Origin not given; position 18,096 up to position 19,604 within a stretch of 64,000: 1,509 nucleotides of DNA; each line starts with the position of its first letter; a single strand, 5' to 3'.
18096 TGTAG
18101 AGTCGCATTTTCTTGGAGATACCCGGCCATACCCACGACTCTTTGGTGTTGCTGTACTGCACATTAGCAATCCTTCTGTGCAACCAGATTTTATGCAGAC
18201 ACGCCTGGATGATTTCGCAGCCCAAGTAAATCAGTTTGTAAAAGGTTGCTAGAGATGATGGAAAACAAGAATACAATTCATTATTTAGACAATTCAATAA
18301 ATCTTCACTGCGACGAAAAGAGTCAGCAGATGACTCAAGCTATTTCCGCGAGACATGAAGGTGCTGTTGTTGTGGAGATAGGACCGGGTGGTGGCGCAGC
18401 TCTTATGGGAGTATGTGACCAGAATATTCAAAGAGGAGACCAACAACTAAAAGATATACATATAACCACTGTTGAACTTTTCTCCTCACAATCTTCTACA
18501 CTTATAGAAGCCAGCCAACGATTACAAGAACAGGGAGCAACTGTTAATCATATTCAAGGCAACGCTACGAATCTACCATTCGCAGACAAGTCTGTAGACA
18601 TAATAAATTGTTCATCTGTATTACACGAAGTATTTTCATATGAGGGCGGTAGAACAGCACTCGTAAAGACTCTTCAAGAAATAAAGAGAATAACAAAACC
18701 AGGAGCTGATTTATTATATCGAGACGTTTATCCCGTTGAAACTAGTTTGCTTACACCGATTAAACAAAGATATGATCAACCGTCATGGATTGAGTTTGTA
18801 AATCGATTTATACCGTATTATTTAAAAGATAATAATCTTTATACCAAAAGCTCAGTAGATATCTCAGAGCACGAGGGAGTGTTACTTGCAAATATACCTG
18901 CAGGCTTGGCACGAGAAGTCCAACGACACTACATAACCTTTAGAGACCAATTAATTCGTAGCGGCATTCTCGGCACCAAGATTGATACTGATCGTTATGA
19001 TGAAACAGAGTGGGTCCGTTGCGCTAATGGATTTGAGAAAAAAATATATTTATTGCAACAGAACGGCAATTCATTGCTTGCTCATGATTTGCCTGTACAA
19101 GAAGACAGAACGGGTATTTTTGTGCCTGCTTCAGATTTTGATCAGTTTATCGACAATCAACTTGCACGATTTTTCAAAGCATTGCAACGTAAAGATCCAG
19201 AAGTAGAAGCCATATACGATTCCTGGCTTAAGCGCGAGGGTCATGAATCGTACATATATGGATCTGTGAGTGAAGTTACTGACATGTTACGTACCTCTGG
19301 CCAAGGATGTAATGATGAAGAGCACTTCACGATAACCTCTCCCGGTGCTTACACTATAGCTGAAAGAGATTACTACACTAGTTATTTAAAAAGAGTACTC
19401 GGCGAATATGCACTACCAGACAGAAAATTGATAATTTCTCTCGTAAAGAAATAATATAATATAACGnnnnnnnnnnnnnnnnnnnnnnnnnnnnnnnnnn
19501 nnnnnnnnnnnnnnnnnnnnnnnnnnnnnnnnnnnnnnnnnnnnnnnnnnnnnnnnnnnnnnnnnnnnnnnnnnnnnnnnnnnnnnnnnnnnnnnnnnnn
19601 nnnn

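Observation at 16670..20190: AT-rich tRNA-Leu-proximal island with a kinase / SAM-methyltransferase / CYTH operon and a divergent GreA-like factor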

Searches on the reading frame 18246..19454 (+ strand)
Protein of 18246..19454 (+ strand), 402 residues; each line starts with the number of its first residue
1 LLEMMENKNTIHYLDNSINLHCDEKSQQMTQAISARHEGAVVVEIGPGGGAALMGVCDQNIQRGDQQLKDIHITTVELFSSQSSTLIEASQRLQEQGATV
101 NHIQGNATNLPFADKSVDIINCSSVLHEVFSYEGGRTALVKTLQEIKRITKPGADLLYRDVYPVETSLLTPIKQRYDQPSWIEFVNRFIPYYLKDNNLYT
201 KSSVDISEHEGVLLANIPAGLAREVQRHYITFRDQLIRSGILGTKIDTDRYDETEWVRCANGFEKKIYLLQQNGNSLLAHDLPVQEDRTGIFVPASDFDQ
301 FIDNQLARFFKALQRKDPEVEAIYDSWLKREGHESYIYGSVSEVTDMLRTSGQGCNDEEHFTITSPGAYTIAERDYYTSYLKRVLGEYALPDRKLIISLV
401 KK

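Call 4: search_protein_families(library=pfam, proteins=[window:18246-19454:+], max_evalue=0.1)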
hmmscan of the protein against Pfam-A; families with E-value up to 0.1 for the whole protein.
window:18246-19454:+ (402 aa): 6 families
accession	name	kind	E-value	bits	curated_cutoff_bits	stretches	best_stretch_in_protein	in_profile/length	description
PF08241.18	Methyltransf_11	-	3.8e-11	43.9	21.2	1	85-156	30-93/95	Methyltransferase domain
PF01209.24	Ubie_methyltran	-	8.5e-09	35.5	20.1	1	18-167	27-160/233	ubiE/COQ5 methyltransferase family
PF13649.12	Methyltransf_25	-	1.2e-07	32.7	27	1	83-153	31-96/97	Methyltransferase domain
PF13847.12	Methyltransf_31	-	3.4e-07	30.5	27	1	39-173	4-123/145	Methyltransferase domain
PF08242.18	Methyltransf_12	-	8e-06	26.9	30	1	43-155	1-97/98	Methyltransferase domain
PF13489.12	Methyltransf_23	-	0.0013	19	27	1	34-161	17-119/164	Methyltransferase domain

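Call 5: search_protein_families(library=ncbifam, proteins=[window:18246-19454:+], max_evalue=0.1)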
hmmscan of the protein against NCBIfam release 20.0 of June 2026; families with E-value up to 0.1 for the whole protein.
window:18246-19454:+ (402 aa): 21 families
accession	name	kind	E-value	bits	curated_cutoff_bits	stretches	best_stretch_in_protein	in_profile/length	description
NF005379.0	PRK06922.1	equivalog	1.3e-09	37.1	602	1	26-189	406-565/677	class I SAM-dependent methyltransferase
TIGR01934.1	MenG_MenH_UbiE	subfamily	8.2e-08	31.8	158.35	1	74-178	63-161/223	ubiquinone/menaquinone biosynthesis methyltransferase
NF001240.0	PRK00216.1-1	equivalog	8e-07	28.4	378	1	32-181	57-188/251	bifunctional demethylmenaquinone methyltransferase/2-methoxy-6-polyprenyl-1,4-benzoquinol methylase UbiE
NF001244.0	PRK00216.1-5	equivalog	1.3e-06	27.9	216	1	18-177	28-172/236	bifunctional demethylmenaquinone methyltransferase/2-methoxy-6-polyprenyl-1,4-benzoquinol methylase UbiE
NF045667.1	MTase_DVU1556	equivalog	1.6e-06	27.7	155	1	87-165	51-126/213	DVU_1556 family methyltransferase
NF045823.1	PthPhpthDimycoMt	equivalog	2.5e-06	26.8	300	1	96-164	111-172/256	phthiotriol/phenolphthiotriol dimycocerosates methyltransferase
NF045825.1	FAmtase_mtf2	equivalog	4.5e-06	26.1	400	1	94-162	101-162/248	fatty-acid O-methyltransferase Mtf2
NF038099.1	AsSugarArsM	exception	1.1e-05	24.8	400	1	42-160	62-173/321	arsenosugar biosynthesis arsenite methyltransferase ArsM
NF001241.0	PRK00216.1-2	equivalog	1.7e-05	24.6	327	1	95-158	91-147/231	demethylmenaquinone methyltransferase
NF001242.0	PRK00216.1-3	equivalog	3.9e-05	23.2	351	1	18-176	50-193/258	bifunctional demethylmenaquinone methyltransferase/2-methoxy-6-polyprenyl-1,4-benzoquinol methylase UbiE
TIGR02752.1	MenG_heptapren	equivalog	4.5e-05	23.1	419.85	1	58-157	58-148/231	demethylmenaquinone methyltransferase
NF001243.0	PRK00216.1-4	equivalog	7.5e-05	22.2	235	1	90-157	89-150/237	demethylmenaquinone methyltransferase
NF052510.1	methyltran_MpqE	exception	0.0001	21.8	335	1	18-157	28-150/234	methyl-plastoquinone biosynthesis methyltransferase MpqE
NF041537.1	ArsM_AhpD_UU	exception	0.00029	19.7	510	1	37-177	75-198/345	arsenite methyltransferase/AhpD domain selenoprotein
NF040539.1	AST_met_ArsM_2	exception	0.0021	17.9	240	1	37-161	55-166/262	putative arsinothricin biosynthesis methyltransferase ArsM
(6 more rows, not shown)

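Call 6: search_protein_families(library=padloc, proteins=[window:18246-19454:+], max_evalue=0.1)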
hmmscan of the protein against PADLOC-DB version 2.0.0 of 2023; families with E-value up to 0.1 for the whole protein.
window:18246-19454:+ (402 aa): 1 family
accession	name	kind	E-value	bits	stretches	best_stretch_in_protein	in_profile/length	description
PDLC04134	mad2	-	6.2e-05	20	1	31-164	285-400/492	mads_2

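Call 10: find_homologous_proteins(query=window:18246-19454:+)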
Query window:18246-19454:+ (402 aa): 20 proteins with E <= 0.001 among 5115 candidates.
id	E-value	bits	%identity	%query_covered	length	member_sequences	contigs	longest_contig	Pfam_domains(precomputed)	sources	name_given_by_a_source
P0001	1.2e-267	905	100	99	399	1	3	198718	PF13847.13,PF13649.13,PF01209.25,PF08241.19,PF08242.19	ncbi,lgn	-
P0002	5.2e-141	488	55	98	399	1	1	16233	PF13847.13,PF13649.13,PF01209.25,PF08241.19,PF08242.19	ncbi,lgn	-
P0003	1.3e-137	477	56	98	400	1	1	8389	PF13847.13,PF13649.13,PF08241.19,PF08242.19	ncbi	-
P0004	1.4e-135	471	55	98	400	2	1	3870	PF13649.13,PF08241.19,PF08242.19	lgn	-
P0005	6.8e-127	442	52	99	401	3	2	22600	PF08241.19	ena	-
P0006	4.1e-125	436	52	98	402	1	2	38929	PF08241.19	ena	-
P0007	2.8e-120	420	51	99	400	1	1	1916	PF13649.13,PF08241.19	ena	-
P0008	3.1e-106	374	47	98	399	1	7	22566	PF13847.13,PF13489.13,PF13649.13,PF01209.25,PF08241.19,PF08242.19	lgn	-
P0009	1.9e-67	246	36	97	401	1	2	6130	PF13649.13,PF08241.19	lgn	-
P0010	1.8e-45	174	32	97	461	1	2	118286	-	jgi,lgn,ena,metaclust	metaclust:\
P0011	5.2e-42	163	31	98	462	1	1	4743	-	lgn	-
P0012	1.0e-41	162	30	97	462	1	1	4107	-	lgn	-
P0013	2.0e-40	157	30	98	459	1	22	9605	-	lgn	-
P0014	7.1e-40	156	30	96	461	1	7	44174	-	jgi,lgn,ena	-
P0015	1.1e-39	155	31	89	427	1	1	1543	-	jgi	jgi:hypothetical protein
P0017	3.9e-39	153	29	94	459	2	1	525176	-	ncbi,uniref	ncbi:class I SAM-dependent methyltransferase [Streptomyces sp. NPDC046942]|uniref:class I SAM-depend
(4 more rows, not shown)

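Call 11: find_encoding_contigs(protein=window:18246-19454:+, flank=10000)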
Protein window:18246-19454:+ (402 aa): no gene with exactly this product is on record in the collection.

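Call 12: find_encoding_contigs(protein=P0001, flank=10000, max_places=3)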
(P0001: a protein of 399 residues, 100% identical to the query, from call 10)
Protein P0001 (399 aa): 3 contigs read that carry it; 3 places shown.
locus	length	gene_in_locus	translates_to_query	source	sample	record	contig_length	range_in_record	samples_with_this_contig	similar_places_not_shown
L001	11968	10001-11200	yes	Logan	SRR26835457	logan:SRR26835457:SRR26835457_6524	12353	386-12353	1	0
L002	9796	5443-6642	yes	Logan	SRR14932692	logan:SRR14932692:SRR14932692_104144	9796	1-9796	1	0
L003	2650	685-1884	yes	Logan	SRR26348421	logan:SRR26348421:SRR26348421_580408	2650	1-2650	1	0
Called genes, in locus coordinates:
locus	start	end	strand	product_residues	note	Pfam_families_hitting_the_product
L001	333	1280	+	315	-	PF13367:PrsW-protease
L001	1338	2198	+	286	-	PF13828:DUF4190 (faint)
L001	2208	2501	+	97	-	-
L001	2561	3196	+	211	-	PF13483:Lactamase_B_3, PF12706:Lactamase_B_2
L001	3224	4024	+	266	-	PF03372:Exo_endo_phos, PF14529:Exo_endo_phos_2 (weak)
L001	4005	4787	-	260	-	PF01553:Acyltransferase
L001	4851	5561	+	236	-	PF00702:Hydrolase, PF12710:HAD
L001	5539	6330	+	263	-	-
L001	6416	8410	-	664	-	PF17957:Big_7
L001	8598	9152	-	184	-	PF01272:GreA_GreB (faint)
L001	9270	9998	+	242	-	-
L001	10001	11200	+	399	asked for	PF01209:Ubie_methyltran, PF13847:Methyltransf_31 (weak), PF08241:Methyltransf_11, PF08242:Methyltransf_12 (weak), PF13649:Methyltransf_25 (weak)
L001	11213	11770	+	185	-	PF01928:CYTH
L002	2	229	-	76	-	?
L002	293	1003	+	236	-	PF00702:Hydrolase, PF12710:HAD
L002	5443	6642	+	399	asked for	PF01209:Ubie_methyltran, PF13847:Methyltransf_31 (weak), PF08241:Methyltransf_11, PF08242:Methyltransf_12 (weak), PF13649:Methyltransf_25 (weak)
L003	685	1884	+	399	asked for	PF01209:Ubie_methyltran, PF13847:Methyltransf_31 (weak), PF08241:Methyltransf_11, PF08242:Methyltransf_12 (weak), PF13649:Methyltransf_25 (weak)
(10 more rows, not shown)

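Call 13: find_encoding_contigs(protein=P0002, flank=8000, max_places=3)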
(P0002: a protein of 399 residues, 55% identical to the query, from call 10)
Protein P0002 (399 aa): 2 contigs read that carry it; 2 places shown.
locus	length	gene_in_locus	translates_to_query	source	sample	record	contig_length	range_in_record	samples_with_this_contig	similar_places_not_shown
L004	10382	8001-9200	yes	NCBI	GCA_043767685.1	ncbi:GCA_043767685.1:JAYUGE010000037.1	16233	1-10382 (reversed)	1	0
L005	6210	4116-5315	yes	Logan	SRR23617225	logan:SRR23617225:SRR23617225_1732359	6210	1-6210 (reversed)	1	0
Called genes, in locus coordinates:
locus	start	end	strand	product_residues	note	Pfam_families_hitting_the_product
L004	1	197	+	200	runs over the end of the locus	PF00510:COX3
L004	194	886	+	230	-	PF03626:COX4_pro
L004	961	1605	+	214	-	PF00027:cNMP_binding (weak), PF13545:HTH_Crp_2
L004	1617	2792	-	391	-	-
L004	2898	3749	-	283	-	PF00657:Lipase_GDSL, PF13472:Lipase_GDSL_2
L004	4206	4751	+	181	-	PF08002:DUF1697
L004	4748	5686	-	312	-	PF02729:OTCace_N, PF00185:OTCace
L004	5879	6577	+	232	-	PF03006:HlyIII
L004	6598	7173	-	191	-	-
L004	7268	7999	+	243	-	PF13671:AAA_33 (weak)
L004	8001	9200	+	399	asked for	PF01209:Ubie_methyltran (weak), PF13847:Methyltransf_31, PF08241:Methyltransf_11, PF08242:Methyltransf_12 (weak), PF13649:Methyltransf_25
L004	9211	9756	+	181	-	PF01928:CYTH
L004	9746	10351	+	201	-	PF01928:CYTH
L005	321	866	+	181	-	PF08002:DUF1697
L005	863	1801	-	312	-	PF02729:OTCace_N, PF00185:OTCace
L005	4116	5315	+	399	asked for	PF01209:Ubie_methyltran (weak), PF13847:Methyltransf_31, PF08241:Methyltransf_11, PF08242:Methyltransf_12 (weak), PF13649:Methyltransf_25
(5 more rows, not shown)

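Call 14: find_encoding_contigs(protein=P0006, flank=8000, max_places=3)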
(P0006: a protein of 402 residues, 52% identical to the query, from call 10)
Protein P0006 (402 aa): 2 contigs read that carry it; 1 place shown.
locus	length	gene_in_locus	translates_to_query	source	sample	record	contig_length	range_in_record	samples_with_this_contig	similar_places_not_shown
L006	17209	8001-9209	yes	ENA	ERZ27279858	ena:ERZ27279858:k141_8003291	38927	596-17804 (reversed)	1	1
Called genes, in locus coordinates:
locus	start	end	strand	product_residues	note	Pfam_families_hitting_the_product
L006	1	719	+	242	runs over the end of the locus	PF09323:DUF1980, PF21537:DUF1980_C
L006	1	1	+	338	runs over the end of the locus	PF03773:ArsP_1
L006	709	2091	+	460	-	PF13205:Big_5 (weak)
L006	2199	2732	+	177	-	-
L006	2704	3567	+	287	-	PF02424:ApbE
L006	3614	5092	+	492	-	PF00175:NAD_binding_1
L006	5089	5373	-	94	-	-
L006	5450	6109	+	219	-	PF00254:FKBP_C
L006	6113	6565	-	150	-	PF00072:Response_reg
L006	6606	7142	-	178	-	PF01928:CYTH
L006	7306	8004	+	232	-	-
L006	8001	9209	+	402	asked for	PF08241:Methyltransf_11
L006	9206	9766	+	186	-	PF01272:GreA_GreB (weak)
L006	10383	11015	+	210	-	PF00717:Peptidase_S24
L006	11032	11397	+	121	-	PF11750:DUF3307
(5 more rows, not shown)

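Call 16: find_encoding_contigs(protein=P0017, flank=8000, max_places=2)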
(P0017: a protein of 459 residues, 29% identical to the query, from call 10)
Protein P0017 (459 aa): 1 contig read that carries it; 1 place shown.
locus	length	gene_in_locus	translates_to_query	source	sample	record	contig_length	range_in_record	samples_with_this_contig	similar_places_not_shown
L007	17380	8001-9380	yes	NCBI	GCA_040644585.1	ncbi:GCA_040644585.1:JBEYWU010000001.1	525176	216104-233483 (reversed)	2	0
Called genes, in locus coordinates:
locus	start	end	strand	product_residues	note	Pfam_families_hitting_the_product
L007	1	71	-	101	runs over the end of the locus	-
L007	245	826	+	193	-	-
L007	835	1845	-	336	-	PF00296:Bac_luciferase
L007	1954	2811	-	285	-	-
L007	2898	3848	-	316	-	PF01520:Amidase_3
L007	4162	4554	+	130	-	-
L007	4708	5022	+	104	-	-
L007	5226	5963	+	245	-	PF21806:DUF6879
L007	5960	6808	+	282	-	PF01381:HTH_3 (weak), PF13560:HTH_31, PF19054:DUF5753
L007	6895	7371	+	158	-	-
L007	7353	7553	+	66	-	-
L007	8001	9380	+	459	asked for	-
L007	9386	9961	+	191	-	PF01928:CYTH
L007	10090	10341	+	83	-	PF13560:HTH_31 (faint)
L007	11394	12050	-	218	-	PF13578:Methyltransf_24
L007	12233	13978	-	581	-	PF06609:TRI12 (weak), PF00083:Sugar_tr, PF07690:MFS_1, PF00083:Sugar_tr (weak), PF07690:MFS_1, PF13620:CarboxypepD_reg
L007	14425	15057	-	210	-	PF00072:Response_reg, PF08281:Sigma70_r4_2 (faint), PF13384:HTH_23 (faint), PF00196:GerE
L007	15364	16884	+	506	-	PF09206:ArabFuran-catal, PF05270:AbfB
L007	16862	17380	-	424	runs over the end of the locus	PF13581:HATPase_c_2 (faint), PF07730:HisKA_3, PF02518:HATPase_c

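Call 17: find_encoding_contigs(protein=P0010, flank=8000, max_places=2)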
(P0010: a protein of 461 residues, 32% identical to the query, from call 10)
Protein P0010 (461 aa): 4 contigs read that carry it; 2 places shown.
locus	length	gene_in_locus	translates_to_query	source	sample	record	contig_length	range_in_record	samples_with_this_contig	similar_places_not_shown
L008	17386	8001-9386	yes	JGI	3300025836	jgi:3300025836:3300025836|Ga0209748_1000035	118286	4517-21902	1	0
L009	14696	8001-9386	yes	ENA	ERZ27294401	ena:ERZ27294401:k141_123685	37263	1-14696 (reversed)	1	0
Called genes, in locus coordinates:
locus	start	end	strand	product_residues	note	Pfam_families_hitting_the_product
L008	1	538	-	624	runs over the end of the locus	PF00989:PAS, PF08448:PAS_4 (weak), PF13426:PAS_9 (weak), PF00512:HisKA, PF02518:HATPase_c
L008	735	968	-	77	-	-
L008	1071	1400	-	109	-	-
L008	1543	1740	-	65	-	-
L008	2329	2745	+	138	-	-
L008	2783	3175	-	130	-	PF00072:Response_reg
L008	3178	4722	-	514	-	PF00512:HisKA, PF02518:HATPase_c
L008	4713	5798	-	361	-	PF11258:DUF3048, PF17479:DUF3048_C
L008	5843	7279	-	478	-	PF00749:tRNA-synt_1c, PF19269:Anticodon_2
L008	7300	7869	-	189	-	-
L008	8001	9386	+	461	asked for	-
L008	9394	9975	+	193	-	PF01928:CYTH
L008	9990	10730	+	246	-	-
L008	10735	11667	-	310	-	-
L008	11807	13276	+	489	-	PF08308:PEGA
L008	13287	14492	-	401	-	PF04203:Sortase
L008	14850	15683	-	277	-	-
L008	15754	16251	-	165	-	PF25087:GMPPB_C (faint), PF00132:Hexapep (weak)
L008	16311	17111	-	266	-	PF03372:Exo_endo_phos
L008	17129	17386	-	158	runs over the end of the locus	PF01668:SmpB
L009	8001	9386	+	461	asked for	-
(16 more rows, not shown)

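Call 18: find_encoding_contigs(protein=P0014, flank=8000, max_places=2)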
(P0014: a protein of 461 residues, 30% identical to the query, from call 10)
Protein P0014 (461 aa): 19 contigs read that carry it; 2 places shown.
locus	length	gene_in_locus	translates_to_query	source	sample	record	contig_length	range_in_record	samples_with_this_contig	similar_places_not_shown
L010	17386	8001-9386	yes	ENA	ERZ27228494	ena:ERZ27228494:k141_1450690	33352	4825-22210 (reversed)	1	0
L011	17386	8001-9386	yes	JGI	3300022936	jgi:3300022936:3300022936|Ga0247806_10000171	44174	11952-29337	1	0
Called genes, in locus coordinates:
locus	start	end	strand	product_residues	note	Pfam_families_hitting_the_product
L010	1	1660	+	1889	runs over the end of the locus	PF25390:WD40_RLD, PF00415:RCC1, PF00415:RCC1, PF13540:RCC1_2, PF25390:WD40_RLD, PF25390:WD40_RLD, PF00415:RCC1, PF13540:RCC1_2, +13 more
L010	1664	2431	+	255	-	PF13476:AAA_23 (weak), PF13555:AAA_29 (weak), PF00005:ABC_tran, PF02463:SMC_N, PF13304:AAA_21 (faint)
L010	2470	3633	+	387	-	PF12704:MacB_PCD, PF02687:FtsX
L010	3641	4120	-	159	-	PF22327:Nudt16-like (weak), PF00293:NUDIX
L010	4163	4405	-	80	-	-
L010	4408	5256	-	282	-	-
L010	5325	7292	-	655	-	PF00270:DEAD, PF04851:ResIII, PF18766:SWI2_SNF2, PF00271:Helicase_C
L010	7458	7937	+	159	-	PF01272:GreA_GreB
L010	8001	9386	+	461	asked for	-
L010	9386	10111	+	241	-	-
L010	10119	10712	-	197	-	PF01928:CYTH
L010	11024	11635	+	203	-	-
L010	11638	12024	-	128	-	PF00072:Response_reg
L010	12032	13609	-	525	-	PF00512:HisKA, PF02518:HATPase_c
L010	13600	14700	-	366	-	PF11258:DUF3048, PF17479:DUF3048_C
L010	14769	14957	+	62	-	-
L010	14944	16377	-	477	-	PF00749:tRNA-synt_1c, PF19269:Anticodon_2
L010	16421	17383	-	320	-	-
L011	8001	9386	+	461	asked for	-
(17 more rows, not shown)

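Call 20: find_related_loci(query=A1, collection=genome_contigs, flank=6000)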
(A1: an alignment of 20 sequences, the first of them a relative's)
Query A1 (399 aa) in genome_contigs; peptide patterns used: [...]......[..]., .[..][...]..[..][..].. (x = any residue, [..] = any of these).
148 stretches matched a pattern; 104 encode a relative of the query (tblastn E <= 1e-3); the best 80 are kept; 80 distinct loci.
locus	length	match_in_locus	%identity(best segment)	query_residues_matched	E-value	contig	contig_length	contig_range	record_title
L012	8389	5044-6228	56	4-398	3e-145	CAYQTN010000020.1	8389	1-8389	MAG TPA_asm: uncultured Candidatus Saccharibacteria bacterium isolate SRP319275_co1_160 genome assembly, contig: NODE_11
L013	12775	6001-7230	29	3-394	1e-50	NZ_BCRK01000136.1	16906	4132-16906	Nocardiopsis trehalosi NBRC 14201, whole genome shotgun sequence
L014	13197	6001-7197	31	3-382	1e-49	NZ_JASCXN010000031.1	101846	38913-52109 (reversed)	Streptomyces sp. CC208A accn-1995.3.con.0031, whole genome shotgun sequence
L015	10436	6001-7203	31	3-382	7e-48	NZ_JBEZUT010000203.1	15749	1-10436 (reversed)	Kitasatospora sp. NPDC036755 NPDC036755_150_E10.ctg-0203, whole genome shotgun sequence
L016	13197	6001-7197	29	5-382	1e-47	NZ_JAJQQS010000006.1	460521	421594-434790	Streptomyces albireticuli strain NRRL B1670 NODE_5_length_460521_cov_40.308744, whole genome shotgun sequence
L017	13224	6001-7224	31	5-394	1e-47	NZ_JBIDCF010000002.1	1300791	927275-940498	Streptomyces sp. NPDC047886 NPDC047886_410_D6.ctg-0002, whole genome shotgun sequence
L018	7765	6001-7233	29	5-394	3e-47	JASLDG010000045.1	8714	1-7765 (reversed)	MAG: Candidatus Saccharimonadales bacterium isolate SHSU.bins.118 k141_12528810, whole genome shotgun sequence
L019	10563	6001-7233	29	5-394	3e-47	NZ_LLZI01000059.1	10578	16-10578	Streptomyces sp. NRRL F-4489 P373contig151.1, whole genome shotgun sequence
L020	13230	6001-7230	31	3-394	3e-47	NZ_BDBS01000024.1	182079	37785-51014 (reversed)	Nocardia pseudobrasiliensis NBRC 108224, whole genome shotgun sequence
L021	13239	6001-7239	29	3-394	4e-47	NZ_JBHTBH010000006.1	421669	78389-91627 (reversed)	Marinactinospora rubrisoli strain CGMCC 4.7382 GCM70025295_8, whole genome shotgun sequence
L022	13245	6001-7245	31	3-394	8e-47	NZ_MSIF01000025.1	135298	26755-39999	Actinophytocola xinjiangensis strain CGMCC 4.4663 contig25, whole genome shotgun sequence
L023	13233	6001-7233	32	3-394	3e-46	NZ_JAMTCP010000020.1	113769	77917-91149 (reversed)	Streptoalloteichus tenebrarius strain DSM 40477 LX15DRAFT_scaffold00020.20, whole genome shotgun sequence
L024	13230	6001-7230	30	2-394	3e-46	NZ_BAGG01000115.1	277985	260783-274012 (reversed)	Nocardia takedensis NBRC 100417, whole genome shotgun sequence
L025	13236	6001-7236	33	3-394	3e-46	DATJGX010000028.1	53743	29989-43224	MAG TPA_asm: Patescibacteria group bacterium isolate SMAG_U15497 k141_1647502, whole genome shotgun sequence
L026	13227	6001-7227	31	3-394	6e-46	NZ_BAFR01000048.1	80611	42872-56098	Nocardia araoensis NBRC 100135, whole genome shotgun sequence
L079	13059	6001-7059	29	39-383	1e-36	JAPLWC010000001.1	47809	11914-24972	MAG: Candidatus Gottesmanbacteria bacterium isolate LacPavin_0920_SED3_MAG_47_8 LacPavin_0920_SED3_scaffold_723491, whol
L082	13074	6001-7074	26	39-382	6e-35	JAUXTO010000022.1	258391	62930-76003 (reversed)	MAG: Candidatus Gottesmanbacteria bacterium isolate C13_maxbin.100 C13_k141_317428, whole genome shotgun sequence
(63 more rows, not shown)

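Call 30: search_solved_structures(query=A1, max_evalue=1)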
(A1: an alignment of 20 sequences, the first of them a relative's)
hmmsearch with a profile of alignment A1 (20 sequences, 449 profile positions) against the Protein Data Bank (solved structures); distinct sequences matched with E-value up to 1: 10.
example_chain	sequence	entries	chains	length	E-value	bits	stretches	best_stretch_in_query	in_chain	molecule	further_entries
8rdl_A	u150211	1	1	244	0.081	14.9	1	82-155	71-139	ToxA protein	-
1xxl_A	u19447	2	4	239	0.084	14.9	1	92-171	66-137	YcgJ protein | ycgJ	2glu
8ys9_A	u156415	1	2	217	0.17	13.8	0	16-153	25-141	Phosphatidylethanolamine N-methyltransferase/phosphatidyl-N-methylethanolamine N-methyltra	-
6d6y_A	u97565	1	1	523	0.18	13.8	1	30-155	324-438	AprA Methyltransferase 2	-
3mgg_A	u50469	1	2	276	0.29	13.1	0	36-153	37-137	Methyltransferase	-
5thy_A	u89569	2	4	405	0.51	12.3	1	21-155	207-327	CurJ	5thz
7aih_Am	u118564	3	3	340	0.53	12.2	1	327-414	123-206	mL75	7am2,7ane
8xt7_A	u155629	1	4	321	0.62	12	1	37-161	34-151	Arsenite methyltransferase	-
2i7u_A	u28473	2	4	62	0.71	11.8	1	18-63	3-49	Four-alpha-helix bundle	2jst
12sa_A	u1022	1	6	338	0.84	11.6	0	139-205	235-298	Casein kinase II subunit alpha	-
